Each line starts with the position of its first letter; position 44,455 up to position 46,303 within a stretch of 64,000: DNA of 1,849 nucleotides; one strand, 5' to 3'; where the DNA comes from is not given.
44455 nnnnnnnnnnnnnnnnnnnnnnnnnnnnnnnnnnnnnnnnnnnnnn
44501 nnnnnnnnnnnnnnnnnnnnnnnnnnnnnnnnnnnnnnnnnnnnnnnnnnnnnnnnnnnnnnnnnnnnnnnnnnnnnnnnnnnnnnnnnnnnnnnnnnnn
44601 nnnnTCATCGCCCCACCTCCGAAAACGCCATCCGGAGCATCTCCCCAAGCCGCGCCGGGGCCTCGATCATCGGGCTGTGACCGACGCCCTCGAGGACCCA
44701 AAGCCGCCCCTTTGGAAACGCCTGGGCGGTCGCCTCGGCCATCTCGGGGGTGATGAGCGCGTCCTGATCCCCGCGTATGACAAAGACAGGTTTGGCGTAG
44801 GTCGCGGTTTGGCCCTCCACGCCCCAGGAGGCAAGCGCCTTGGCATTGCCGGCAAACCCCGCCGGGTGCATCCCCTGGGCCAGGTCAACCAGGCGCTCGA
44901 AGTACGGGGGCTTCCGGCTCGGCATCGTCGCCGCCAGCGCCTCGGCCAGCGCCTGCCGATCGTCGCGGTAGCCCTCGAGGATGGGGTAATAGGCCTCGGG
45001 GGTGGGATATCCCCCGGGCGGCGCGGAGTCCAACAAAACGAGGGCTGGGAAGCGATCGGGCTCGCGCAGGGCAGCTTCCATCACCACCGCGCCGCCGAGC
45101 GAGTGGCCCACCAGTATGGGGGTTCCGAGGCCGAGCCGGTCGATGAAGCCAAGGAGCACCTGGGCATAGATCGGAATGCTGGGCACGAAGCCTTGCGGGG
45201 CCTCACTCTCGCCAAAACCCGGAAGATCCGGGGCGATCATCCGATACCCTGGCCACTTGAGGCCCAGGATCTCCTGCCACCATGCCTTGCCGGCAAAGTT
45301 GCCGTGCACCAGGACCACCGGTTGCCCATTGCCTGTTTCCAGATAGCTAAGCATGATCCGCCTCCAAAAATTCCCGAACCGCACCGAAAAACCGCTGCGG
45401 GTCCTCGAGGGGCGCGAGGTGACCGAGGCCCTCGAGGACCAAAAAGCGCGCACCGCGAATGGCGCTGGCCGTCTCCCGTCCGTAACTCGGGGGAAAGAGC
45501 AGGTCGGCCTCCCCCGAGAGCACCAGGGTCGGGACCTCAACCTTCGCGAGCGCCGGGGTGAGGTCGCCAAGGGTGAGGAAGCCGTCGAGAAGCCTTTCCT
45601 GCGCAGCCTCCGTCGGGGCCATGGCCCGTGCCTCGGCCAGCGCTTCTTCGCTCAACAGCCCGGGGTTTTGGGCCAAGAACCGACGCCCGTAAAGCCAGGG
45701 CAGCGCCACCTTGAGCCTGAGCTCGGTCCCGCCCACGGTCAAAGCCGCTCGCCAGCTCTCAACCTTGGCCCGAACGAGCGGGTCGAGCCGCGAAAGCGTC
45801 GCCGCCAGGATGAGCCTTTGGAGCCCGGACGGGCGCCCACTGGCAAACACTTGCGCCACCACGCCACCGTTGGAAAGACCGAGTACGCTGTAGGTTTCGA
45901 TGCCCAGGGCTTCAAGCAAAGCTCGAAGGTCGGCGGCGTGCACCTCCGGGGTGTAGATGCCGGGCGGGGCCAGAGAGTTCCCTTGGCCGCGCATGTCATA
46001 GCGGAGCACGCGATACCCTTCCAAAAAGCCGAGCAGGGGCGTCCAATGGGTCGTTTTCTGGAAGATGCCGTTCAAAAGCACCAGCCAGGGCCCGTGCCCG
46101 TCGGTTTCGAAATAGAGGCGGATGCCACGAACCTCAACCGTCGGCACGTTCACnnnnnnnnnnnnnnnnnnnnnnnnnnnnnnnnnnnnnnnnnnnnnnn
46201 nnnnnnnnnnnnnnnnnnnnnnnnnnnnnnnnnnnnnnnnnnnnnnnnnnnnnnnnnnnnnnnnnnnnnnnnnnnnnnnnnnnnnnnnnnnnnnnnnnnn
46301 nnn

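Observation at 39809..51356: Uncharacterised 10-gene operon (KASIII-like condensing enzyme, acyl-CoA ligase, two alpha/beta-hydrolases, MaoC hydratase, Liv-type ABC importer) under a divergent STAND/SARP regulator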

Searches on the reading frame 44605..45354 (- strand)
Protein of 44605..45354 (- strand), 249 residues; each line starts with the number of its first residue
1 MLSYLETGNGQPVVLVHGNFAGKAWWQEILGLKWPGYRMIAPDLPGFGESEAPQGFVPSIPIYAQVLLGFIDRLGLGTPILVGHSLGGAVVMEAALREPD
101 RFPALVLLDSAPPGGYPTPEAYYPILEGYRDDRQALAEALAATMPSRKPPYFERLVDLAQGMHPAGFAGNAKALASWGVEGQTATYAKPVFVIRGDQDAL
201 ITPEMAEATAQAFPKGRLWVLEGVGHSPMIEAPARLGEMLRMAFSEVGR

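Call 4: search_protein_families(library=pfam, proteins=[window:44605-45354:-])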
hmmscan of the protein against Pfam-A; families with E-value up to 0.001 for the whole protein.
window:44605-45354:- (249 aa): 4 families
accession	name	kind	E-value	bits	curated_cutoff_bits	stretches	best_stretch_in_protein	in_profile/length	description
PF00561.26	Abhydrolase_1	-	4.7e-30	105.5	25.8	1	12-233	2-245/245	alpha/beta hydrolase fold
PF12697.13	Abhydrolase_6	-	5e-26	93.2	26.3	1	13-236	1-214/217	Alpha/beta hydrolase family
PF12146.15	Hydrolase_4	-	1.2e-14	54.6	27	1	13-231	7-237/239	Serine aminopeptidase, S33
PF12695.13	Abhydrolase_5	-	5.9e-06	26.6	27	0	174-227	87-141/164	Alpha/beta hydrolase family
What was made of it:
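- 44605..45354 (-): Alpha/beta hydrolase 2, 249 aa, nucleophile motif GHSLG, no signal peptide. Abhydrolase_1 E 5e-30 (call 4).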

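Call 5: search_protein_families(library=ncbifam, proteins=[window:44605-45354:-])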
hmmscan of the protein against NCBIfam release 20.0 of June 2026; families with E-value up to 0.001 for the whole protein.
window:44605-45354:- (249 aa): 29 families (the best 25 are shown)
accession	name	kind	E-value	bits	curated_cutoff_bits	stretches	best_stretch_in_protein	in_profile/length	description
NF050089.1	i_nPHAscl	equivalog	1.7e-31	109.4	300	2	2-119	9-126/288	intracellular short-chain-length polyhydroxyalkanoate depolymerase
NF051488.1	bifunc_PcaDC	exception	1.5e-29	103.3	390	1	15-245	15-251/375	bifunctional 3-oxoadipate enol-lactonase/4-carboxymuconolactone decarboxylase PcaDC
NF011457.0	PRK14875.1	equivalog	4.3e-25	88.5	307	1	3-111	123-232/372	acetoin dehydrogenase dihydrolipoyllysine-residue acetyltransferase subunit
TIGR02427.1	protocat_pcaD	equivalog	4.8e-23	81.8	255.85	1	22-242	25-248/251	3-oxoadipate enol-lactonase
TIGR03056.1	bchO_mg_che_rel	equivalog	4.2e-20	71.9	172.55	2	10-108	28-126/278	alpha/beta fold hydrolase BchO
NF051487.1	bifunc_PcaCD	exception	1.1e-18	67.6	430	1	10-241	172-408/413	bifunctional 4-carboxymuconolactone decarboxylase/3-oxoadipate enol-lactonase PcaCD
NF002938.0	PRK03592.1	equivalog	8.9e-17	61.3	241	1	2-111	22-130/298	haloalkane dehalogenase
TIGR01738.1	bioH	equivalog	1.3e-16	61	206.95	2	9-112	2-100/245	pimeloyl-ACP methyl ester esterase BioH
NF002873.0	PRK03204.1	equivalog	1.4e-15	57.4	466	1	2-107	26-131/286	haloalkane dehalogenase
TIGR03695.1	menH_SHCHC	equivalog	2.4e-14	53.4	208.55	1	11-113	3-106/252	2-succinyl-6-hydroxy-2,4-cyclohexadiene-1-carboxylate synthase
NF007954.0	PRK10673.1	equivalog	1.1e-13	51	399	1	9-112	15-116/255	esterase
NF045632.1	hydroxlase_HsaD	equivalog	1.5e-13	50.3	400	1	3-109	25-136/290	4,5:9,10-diseco-3-hydroxy-5,9,17-trioxoandrosta-1(10),2-diene-4-oate hydrolase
TIGR03343.1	biphenyl_bphD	equivalog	4.9e-12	45.7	462.15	1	2-111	22-135/282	2-hydroxy-6-oxo-6-phenylhexa-2,4-dienoate hydrolase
NF052614.1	AB_fold_OlsI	equivalog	2.9e-11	43.4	385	1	70-236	81-247/272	ornithine lipid biosynthesis O-acyltransferase OlsI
NF002043.0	PRK00870.1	subfamily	1.2e-10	41.4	265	1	3-123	37-162/302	haloalkane dehalogenase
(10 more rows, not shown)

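Call 22: search_solved_structures(query=window:44605-45354:-, max_evalue=1e-12)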
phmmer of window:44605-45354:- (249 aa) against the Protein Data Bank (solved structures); distinct sequences matched with E-value up to 1e-12: 40.
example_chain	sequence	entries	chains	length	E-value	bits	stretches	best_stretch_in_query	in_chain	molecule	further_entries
4uhc_A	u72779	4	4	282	6.1e-22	81.6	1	2-242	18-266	ESTERASE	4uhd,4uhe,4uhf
4uhh_A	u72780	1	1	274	6.6e-22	81.4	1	2-242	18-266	ESTERASE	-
8ynv_A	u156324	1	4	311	6.9e-18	68.3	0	3-118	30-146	poly(3-hydroxybutyrate) depolymerase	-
8ynw_A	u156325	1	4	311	1.8e-17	66.9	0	3-118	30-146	Poly(3-hydroxybutyrate) depolymerase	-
3u1t_A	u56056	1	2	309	4.4e-17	65.6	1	2-126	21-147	DmmA Haloalkane Dehalogenase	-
4ns4_A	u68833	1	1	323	2.1e-16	63.4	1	3-233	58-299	Alpha/beta hydrolase fold protein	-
4jnc_A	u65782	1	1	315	2.6e-16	63.1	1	2-110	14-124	Bifunctional epoxide hydrolase 2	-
4c4x_A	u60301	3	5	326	2.9e-16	62.9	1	2-110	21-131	BIFUNCTIONAL EPOXIDE HYDROLASE 2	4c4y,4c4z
7eba_A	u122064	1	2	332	3.2e-16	62.8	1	2-110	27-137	Bifunctional epoxide hydrolase 2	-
3ans_A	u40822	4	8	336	3.3e-16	62.8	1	2-110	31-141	Epoxide hydrolase 2 | Bifunctional epoxide hydrolase 2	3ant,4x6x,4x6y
4opm_A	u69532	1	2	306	3.4e-16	62.7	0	3-111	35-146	Lipase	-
3pdc_A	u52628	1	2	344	3.6e-16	62.6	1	2-110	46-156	Epoxide hydrolase 2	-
6i5e_A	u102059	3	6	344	3.6e-16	62.6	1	2-110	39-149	Bifunctional epoxide hydrolase 2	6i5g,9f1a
4lxg_A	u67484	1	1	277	3.6e-16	62.6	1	3-235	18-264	MCP Hydrolase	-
6fr2_A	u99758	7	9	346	3.6e-16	62.6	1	2-110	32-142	Bifunctional epoxide hydrolase 2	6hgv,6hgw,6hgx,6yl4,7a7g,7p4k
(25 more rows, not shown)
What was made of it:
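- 44605..45354 (-): PDB matches are an esterase (4uhc) and a PHB depolymerase (8ynv) (call 22).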

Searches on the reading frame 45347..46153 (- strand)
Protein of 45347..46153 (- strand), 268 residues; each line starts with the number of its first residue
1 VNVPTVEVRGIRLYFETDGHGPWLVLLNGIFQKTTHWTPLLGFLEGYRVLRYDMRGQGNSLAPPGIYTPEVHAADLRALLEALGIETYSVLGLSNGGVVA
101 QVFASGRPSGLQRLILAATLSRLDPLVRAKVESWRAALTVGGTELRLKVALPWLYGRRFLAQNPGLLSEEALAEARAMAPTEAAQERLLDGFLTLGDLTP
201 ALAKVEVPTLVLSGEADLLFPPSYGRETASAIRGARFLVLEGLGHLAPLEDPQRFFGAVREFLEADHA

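Call 4: search_protein_families(library=pfam, proteins=[window:45347-46153:-])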
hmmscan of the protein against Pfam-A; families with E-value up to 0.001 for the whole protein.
window:45347-46153:- (268 aa): 4 families
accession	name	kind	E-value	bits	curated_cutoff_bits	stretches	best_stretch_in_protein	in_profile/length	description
PF00561.26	Abhydrolase_1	-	4.4e-20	72.8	25.8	1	22-252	1-245/245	alpha/beta hydrolase fold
PF12697.13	Abhydrolase_6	-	1.3e-17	65.6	26.3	1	24-256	1-215/217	Alpha/beta hydrolase family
PF12146.15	Hydrolase_4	-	2.8e-14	53.5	27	1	45-247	30-234/239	Serine aminopeptidase, S33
PF08386.16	Abhydrolase_4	-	0.00082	19.9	21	0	203-247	31-75/103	TAP-like protein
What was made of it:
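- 45347..46153 (-): Alpha/beta hydrolase 1, 268 aa, nucleophile motif GLSNG, no signal peptide. Abhydrolase_1 E 4e-20 (call 4).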

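Call 5: search_protein_families(library=ncbifam, proteins=[window:45347-46153:-])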
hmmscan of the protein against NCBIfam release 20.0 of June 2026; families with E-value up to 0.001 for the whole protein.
window:45347-46153:- (268 aa): 34 families (the best 25 are shown)
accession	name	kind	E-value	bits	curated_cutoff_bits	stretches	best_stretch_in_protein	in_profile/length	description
TIGR02427.1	protocat_pcaD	equivalog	3.2e-35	121.7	255.85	1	13-264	2-251/251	3-oxoadipate enol-lactonase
NF051488.1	bifunc_PcaDC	exception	9.5e-34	117.1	390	1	15-266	4-253/375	bifunctional 3-oxoadipate enol-lactonase/4-carboxymuconolactone decarboxylase PcaDC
NF051487.1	bifunc_PcaCD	exception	2.3e-27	96.2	430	1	45-264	197-412/413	bifunctional 4-carboxymuconolactone decarboxylase/3-oxoadipate enol-lactonase PcaCD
TIGR03611.1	RutD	equivalog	6.3e-23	81.5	238.5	1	16-265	8-257/258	pyrimidine utilization protein D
NF050089.1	i_nPHAscl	equivalog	5.9e-20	71.5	300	1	14-121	11-119/288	intracellular short-chain-length polyhydroxyalkanoate depolymerase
TIGR01250.1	pro_imino_pep_2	subfamily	2.9e-17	63.2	167.65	2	197-263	222-287/288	proline iminopeptidase-family hydrolase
TIGR03695.1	menH_SHCHC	equivalog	1.8e-15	57.1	208.55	2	21-119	2-104/252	2-succinyl-6-hydroxy-2,4-cyclohexadiene-1-carboxylate synthase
TIGR03056.1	bchO_mg_che_rel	equivalog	3.9e-15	55.6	172.55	2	6-104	11-113/278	alpha/beta fold hydrolase BchO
NF052610.1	macro_16_ester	equivalog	2e-13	50.3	420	2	46-119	51-127/281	alpha/beta fold macrolide esterase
NF045945.1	ProImpepLactob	equivalog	7.8e-13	48.6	400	2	46-122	55-134/293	proline iminopeptidase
NF011457.0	PRK14875.1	equivalog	6.2e-12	45.2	307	1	6-264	115-370/372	acetoin dehydrogenase dihydrolipoyllysine-residue acetyltransferase subunit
NF033124.1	estX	equivalog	1.2e-11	44.3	600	2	202-261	218-277/280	macrolide esterase EstX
NF053683.1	esterase_mleBRB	exception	2.4e-11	43.7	585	2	203-251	216-264/280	BRB family alpha/beta fold macrolide esterase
NF058673.1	LipAdnlyCyLipJMY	equivalog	3.4e-11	42.5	800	1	48-122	63-139/449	bifunctional lipase/adenylate cyclase LipJ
TIGR01738.1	bioH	equivalog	1.4e-10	41.2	206.95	1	24-262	7-244/245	pimeloyl-ACP methyl ester esterase BioH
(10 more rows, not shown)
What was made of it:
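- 45347..46153 (-): Best NCBIfam match is PcaD enol-lactonase at 122 bits, below its cutoff of 256 (call 5).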
